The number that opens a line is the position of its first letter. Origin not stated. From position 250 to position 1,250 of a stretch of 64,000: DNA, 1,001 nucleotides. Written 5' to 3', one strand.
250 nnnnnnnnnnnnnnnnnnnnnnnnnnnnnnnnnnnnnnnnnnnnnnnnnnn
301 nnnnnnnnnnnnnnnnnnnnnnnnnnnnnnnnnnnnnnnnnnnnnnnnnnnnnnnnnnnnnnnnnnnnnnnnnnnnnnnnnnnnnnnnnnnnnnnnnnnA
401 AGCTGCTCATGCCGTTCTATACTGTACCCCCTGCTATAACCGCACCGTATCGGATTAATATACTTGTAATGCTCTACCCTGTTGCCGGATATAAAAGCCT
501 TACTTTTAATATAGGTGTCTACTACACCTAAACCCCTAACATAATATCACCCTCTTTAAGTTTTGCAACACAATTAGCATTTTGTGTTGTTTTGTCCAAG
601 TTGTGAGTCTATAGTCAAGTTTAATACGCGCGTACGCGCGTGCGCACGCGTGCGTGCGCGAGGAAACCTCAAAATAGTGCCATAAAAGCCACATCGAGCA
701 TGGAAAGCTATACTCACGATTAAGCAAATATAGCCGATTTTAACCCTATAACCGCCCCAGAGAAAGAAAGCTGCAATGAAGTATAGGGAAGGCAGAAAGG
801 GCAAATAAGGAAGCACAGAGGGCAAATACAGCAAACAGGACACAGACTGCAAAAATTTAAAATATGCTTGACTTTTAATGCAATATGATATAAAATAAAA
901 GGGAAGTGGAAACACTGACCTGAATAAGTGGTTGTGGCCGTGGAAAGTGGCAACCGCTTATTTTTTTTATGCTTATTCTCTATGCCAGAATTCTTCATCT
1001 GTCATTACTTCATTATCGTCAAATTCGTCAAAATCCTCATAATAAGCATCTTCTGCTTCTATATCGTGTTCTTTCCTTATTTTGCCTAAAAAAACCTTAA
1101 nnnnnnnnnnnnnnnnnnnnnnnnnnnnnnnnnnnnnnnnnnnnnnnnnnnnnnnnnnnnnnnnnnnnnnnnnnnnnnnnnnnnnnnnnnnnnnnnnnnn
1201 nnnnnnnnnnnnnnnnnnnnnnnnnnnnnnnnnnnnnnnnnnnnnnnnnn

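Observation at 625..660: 36-nt perfect alternating pyrimidine-purine GC tract with nested palindromes between the Zot-like gene and Rep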

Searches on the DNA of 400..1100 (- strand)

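Call 56: search_rna_families(source=window, start=400, end=1100, threshold=evalue, max_evalue=1)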
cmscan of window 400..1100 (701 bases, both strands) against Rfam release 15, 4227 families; matches with E-value up to 1: 2.
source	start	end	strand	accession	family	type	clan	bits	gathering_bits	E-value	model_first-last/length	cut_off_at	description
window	621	664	-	RF04308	HCV_SL2531-SL2549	Cis-reg;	-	23.8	56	0.012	1-72/72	no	Hepatitis C virus stem-loop SL2531 and SL2549AU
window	503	547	-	RF00731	mir-155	Gene; miRNA;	-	22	56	0.092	1-65/65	no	mir-155 microRNA precursor family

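Call 70: search_dna_similar(query=window:556-668:-, collection=plasmids, mode=distant, max_evalue=1, max_rows=15)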
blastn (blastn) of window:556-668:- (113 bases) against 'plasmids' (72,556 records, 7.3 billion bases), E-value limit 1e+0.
Records with a match: 1; places in all: 1; records where one place covers at least 80% of the query: 0.
Best place of each record, by identity: 90-95% 1.
By first word of the organism name: Chondrinema 1.
By predicted mobility (MOB-suite, as given by PLSDB): non-mobilizable 1.
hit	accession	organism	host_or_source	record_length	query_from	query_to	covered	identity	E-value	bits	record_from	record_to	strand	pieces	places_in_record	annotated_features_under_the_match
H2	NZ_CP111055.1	Chondrinema litorale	Seaweed,red alga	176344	75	101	24%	92.6%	3e-1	41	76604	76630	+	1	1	GAF domain-containing protein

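Call 71: search_dna_similar(query=window:556-668:-, collection=phages, mode=distant, max_evalue=1, max_rows=15)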
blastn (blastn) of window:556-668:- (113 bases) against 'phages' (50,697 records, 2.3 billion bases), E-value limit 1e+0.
No match.
